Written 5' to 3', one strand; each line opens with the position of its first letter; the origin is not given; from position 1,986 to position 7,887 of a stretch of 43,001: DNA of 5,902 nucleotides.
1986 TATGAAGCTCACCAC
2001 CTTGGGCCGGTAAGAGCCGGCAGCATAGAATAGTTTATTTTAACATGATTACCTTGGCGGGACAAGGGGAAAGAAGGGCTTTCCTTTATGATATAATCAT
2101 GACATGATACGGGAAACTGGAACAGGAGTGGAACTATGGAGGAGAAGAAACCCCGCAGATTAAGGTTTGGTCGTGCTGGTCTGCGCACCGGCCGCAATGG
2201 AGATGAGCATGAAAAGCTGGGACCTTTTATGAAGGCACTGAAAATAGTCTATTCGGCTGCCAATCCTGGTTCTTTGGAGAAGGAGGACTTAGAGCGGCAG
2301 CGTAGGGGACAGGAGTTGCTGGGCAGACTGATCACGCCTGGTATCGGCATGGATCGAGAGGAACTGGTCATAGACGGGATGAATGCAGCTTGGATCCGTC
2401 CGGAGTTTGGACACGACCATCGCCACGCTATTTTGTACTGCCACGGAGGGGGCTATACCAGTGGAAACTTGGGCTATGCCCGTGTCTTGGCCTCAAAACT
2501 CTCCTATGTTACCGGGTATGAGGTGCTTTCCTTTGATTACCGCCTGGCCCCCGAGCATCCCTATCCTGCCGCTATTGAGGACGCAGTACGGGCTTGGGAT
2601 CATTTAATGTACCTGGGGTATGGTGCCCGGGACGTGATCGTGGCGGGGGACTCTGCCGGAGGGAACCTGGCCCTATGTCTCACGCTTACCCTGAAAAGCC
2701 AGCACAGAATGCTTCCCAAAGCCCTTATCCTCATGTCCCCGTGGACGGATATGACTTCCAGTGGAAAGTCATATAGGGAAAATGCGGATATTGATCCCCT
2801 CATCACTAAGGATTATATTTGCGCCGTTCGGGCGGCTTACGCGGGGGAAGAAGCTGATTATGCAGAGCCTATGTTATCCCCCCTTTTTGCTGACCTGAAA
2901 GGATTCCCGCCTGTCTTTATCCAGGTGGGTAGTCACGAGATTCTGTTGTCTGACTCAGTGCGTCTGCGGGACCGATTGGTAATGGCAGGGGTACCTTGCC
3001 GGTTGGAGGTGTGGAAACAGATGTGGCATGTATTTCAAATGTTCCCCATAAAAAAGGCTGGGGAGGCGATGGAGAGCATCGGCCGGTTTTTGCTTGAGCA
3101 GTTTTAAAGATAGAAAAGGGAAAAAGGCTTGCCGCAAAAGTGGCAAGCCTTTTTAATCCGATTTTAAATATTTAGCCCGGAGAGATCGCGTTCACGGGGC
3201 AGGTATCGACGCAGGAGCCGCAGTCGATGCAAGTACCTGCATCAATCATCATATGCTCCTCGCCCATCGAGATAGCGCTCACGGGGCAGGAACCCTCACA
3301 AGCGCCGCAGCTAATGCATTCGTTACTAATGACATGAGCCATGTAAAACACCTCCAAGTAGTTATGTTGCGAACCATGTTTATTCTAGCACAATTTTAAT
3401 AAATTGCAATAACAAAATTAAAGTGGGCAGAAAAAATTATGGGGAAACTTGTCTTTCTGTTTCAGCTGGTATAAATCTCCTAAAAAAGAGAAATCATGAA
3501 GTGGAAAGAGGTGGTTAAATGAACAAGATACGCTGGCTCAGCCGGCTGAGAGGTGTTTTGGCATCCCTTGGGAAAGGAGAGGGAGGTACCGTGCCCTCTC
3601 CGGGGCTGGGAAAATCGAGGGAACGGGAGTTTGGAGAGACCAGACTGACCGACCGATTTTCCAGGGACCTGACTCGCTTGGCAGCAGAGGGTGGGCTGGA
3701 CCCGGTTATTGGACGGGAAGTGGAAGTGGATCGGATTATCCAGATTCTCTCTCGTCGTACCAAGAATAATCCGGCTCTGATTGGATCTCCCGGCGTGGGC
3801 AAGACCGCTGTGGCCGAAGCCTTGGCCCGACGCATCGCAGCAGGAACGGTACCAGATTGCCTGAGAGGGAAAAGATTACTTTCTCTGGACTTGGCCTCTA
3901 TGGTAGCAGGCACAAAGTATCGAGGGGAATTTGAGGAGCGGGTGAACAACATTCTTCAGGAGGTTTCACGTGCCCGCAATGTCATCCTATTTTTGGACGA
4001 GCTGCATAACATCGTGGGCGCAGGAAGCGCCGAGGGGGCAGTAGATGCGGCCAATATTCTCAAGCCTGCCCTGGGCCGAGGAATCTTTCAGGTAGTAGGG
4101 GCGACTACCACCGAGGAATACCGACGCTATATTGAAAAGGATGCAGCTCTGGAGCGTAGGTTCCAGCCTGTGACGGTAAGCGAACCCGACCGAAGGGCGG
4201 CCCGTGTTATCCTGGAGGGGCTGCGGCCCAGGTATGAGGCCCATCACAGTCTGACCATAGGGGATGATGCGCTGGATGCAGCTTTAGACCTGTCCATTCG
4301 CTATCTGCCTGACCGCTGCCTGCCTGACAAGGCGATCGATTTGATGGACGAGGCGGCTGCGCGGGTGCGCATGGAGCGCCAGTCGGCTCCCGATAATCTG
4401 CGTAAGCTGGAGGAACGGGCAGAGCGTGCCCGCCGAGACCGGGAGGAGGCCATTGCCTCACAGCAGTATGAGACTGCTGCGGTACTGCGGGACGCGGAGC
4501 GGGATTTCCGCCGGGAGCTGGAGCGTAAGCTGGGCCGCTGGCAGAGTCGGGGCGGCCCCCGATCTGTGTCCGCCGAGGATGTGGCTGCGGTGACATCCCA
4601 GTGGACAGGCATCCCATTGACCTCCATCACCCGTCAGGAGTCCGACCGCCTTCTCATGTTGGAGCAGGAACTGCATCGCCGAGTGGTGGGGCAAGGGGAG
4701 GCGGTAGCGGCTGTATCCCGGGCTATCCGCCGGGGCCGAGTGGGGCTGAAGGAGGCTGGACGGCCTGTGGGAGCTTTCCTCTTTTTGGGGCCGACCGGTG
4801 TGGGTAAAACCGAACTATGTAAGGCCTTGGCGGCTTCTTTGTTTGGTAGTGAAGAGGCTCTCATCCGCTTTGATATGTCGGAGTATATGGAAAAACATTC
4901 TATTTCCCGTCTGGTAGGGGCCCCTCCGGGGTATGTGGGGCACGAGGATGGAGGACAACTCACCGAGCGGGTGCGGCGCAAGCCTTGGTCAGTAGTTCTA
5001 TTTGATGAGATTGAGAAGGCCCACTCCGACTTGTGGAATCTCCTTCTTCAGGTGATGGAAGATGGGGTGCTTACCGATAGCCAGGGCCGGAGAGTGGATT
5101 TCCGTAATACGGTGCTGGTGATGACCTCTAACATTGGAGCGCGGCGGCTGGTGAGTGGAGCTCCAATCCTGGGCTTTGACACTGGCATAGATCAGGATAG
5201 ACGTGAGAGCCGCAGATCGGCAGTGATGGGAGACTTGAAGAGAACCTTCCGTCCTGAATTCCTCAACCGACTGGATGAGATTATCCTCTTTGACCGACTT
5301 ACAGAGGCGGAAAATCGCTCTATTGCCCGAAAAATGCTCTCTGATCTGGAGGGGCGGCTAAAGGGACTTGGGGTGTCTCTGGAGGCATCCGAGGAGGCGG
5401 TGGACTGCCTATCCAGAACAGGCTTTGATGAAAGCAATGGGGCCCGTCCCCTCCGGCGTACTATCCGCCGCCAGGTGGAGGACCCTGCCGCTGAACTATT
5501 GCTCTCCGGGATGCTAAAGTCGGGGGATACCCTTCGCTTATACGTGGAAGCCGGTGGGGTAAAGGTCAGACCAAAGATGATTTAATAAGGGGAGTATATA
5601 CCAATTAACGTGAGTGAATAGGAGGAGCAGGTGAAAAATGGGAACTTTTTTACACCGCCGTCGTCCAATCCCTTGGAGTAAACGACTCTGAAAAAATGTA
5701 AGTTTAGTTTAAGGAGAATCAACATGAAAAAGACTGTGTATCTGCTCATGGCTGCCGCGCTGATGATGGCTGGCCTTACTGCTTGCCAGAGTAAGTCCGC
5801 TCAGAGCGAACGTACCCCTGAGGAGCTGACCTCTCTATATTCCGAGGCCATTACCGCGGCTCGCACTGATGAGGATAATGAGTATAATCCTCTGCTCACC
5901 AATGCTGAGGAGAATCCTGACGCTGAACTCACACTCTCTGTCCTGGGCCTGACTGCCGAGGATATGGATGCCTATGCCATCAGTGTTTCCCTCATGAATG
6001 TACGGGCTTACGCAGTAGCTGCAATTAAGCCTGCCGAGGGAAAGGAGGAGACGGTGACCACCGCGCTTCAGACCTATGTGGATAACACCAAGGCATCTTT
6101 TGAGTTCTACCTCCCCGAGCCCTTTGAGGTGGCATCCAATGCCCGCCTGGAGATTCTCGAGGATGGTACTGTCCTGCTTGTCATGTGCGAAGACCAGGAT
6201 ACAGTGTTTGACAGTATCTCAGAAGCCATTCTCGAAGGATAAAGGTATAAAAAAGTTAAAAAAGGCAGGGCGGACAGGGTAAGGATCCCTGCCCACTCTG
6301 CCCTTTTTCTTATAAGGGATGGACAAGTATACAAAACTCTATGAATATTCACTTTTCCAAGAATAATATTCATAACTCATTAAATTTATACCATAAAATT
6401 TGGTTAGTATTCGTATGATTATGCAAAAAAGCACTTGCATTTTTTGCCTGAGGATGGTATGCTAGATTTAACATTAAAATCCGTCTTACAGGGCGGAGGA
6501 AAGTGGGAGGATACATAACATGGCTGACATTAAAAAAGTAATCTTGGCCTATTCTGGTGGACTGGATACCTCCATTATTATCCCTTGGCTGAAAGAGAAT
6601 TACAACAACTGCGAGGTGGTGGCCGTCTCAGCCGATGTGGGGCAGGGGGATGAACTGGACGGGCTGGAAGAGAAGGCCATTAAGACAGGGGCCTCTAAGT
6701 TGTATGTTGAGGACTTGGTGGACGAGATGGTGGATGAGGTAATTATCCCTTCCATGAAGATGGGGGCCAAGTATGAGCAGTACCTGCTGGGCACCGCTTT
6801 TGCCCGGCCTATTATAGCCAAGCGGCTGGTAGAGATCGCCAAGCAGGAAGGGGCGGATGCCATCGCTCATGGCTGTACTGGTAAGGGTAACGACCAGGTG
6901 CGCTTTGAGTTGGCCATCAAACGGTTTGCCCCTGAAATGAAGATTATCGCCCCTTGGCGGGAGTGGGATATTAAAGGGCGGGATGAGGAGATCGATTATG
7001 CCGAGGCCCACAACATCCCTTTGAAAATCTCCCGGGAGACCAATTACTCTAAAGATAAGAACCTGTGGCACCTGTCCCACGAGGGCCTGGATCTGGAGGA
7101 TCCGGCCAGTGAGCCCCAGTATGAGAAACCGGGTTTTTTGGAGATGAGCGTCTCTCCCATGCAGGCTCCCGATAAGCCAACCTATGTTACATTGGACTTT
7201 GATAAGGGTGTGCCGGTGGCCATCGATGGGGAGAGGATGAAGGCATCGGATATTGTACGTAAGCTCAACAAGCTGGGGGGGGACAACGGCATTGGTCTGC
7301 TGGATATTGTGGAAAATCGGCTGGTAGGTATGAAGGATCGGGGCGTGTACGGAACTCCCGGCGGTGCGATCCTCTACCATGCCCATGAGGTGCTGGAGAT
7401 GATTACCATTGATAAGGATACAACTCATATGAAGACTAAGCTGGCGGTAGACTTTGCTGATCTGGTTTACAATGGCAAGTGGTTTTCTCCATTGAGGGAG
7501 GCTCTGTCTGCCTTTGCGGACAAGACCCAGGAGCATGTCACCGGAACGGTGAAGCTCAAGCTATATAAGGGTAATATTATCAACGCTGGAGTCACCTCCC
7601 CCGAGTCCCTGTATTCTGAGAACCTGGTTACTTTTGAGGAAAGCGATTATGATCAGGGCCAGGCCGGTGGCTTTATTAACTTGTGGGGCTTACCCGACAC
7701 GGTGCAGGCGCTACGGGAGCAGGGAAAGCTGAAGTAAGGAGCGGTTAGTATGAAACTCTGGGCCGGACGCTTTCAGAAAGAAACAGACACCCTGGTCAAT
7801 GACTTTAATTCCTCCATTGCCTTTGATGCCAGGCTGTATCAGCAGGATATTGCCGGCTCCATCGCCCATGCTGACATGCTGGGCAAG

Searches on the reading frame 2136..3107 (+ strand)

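Call 78: search_protein_families(library=pfam, proteins=[window:2136-3107:+], max_evalue=0.0001)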
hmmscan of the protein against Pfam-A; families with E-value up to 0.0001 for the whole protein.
window:2136-3107:+ (323 aa): 4 families
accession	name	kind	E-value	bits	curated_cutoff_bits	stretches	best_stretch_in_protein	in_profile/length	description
PF07859.19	Abhydrolase_3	-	6.5e-55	186.6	25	1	99-301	1-209/210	alpha/beta hydrolase fold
PF10340.15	Say1_Mug180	-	6.2e-17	62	21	1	97-238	123-272/374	Steryl acetyl hydrolase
PF20434.5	BD-FAE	-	2.1e-11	44.2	26.8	1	93-188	10-112/215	BD-FAE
PF12697.13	Abhydrolase_6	-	4.6e-05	24.6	26.3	1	99-222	1-111/217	Alpha/beta hydrolase family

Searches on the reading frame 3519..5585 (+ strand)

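Call 30: search_protein_families(library=pfam, proteins=[window:3519-5585:+], max_evalue=0.0001)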
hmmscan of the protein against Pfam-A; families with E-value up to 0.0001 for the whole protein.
window:3519-5585:+ (688 aa): 17 families
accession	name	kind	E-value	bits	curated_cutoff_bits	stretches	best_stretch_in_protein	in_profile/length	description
PF07724.20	AAA_2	-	3.5e-68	229.3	27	1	415-588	1-166/166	AAA domain (Cdc48 subfamily)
PF17871.7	AAA_lid_9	-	6.4e-30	103.6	22.8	1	228-325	5-102/104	AAA lid domain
PF00004.35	AAA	-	2.4e-24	86.7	21.2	2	87-198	3-110/131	ATPase family associated with various cellular activities (AAA)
PF10431.15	ClpB_D2-small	-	8.7e-21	74.2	21.9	1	594-673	1-80/81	C-terminal, D2-small domain, of ClpB protein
PF07728.20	AAA_5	-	2e-14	54.2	22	1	420-541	2-125/139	AAA domain (dynein-related subfamily)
PF13401.12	AAA_22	-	2.1e-12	47.9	27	0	81-179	4-109/130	AAA domain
PF13191.12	AAA_16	-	1.4e-08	35.9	32.6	1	63-164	2-143/167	AAA ATPase domain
PF00158.32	Sigma54_activat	-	8.5e-07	29.2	20.2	0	420-520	25-124/168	Sigma-54 interaction domain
PF13238.12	AAA_18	-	3.3e-06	28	29.4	0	87-141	3-55/128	AAA domain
PF05621.17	TniB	-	3.8e-06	26.9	22.4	0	118-221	84-185/189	Bacterial TniB protein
PF20720.3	nSTAND3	-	5.5e-06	26.6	27.2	0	83-108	18-43/155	Novel STAND NTPase 3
PF13173.12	AAA_14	-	7.6e-06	26.4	27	0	421-502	6-75/129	AAA domain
PF01695.23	IstB_IS21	-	1.1e-05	25.5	24.1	0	80-161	90-161/238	IstB-like ATP binding protein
PF01078.27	Mg_chelatase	-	1.3e-05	25.2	20.3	0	84-115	24-55/207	Magnesium chelatase, subunit ChlI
PF01637.24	ATPase_2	-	2.6e-05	24.6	33.2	0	66-104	4-42/225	ATPase domain predominantly from Archaea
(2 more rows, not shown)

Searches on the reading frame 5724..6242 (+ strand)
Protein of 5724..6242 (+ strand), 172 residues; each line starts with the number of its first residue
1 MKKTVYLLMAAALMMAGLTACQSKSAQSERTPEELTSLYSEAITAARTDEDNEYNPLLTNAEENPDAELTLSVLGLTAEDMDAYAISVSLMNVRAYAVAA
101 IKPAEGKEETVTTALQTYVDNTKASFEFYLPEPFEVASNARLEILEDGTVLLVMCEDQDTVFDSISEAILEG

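Call 78: search_protein_families(library=pfam, proteins=[window:5724-6242:+], max_evalue=0.0001)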
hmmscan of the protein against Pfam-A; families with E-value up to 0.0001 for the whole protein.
window:5724-6242:+ (172 aa): 1 family
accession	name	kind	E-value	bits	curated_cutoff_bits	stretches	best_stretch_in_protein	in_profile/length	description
PF14270.11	DUF4358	-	1.7e-11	44.7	25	1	68-155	15-102/102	Domain of unknown function (DUF4358)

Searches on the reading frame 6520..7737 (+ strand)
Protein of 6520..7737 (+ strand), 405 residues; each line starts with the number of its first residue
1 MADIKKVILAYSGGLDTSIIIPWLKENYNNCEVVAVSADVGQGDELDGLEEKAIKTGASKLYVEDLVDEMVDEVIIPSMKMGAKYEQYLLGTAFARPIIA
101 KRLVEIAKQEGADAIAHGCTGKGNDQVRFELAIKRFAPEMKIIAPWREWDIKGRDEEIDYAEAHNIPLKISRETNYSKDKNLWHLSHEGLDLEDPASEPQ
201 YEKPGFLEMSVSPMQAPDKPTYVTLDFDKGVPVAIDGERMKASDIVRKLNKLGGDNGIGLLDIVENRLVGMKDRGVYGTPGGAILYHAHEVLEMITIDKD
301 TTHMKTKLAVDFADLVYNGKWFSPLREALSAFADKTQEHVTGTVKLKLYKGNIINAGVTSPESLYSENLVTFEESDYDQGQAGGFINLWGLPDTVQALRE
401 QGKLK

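Call 30: search_protein_families(library=pfam, proteins=[window:6520-7737:+], max_evalue=0.0001)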
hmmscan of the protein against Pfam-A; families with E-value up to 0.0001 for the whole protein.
window:6520-7737:+ (405 aa): 2 families
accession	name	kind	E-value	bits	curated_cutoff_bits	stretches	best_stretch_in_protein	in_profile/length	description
PF20979.2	Arginosuc_syn_C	-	4.7e-73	245.8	27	1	176-393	1-216/219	Arginosuccinate synthase C-terminal domain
PF00764.25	Arginosuc_synth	-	1.7e-64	217.2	27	1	6-167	1-162/162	Arginosuccinate synthase N-terminal HUP domain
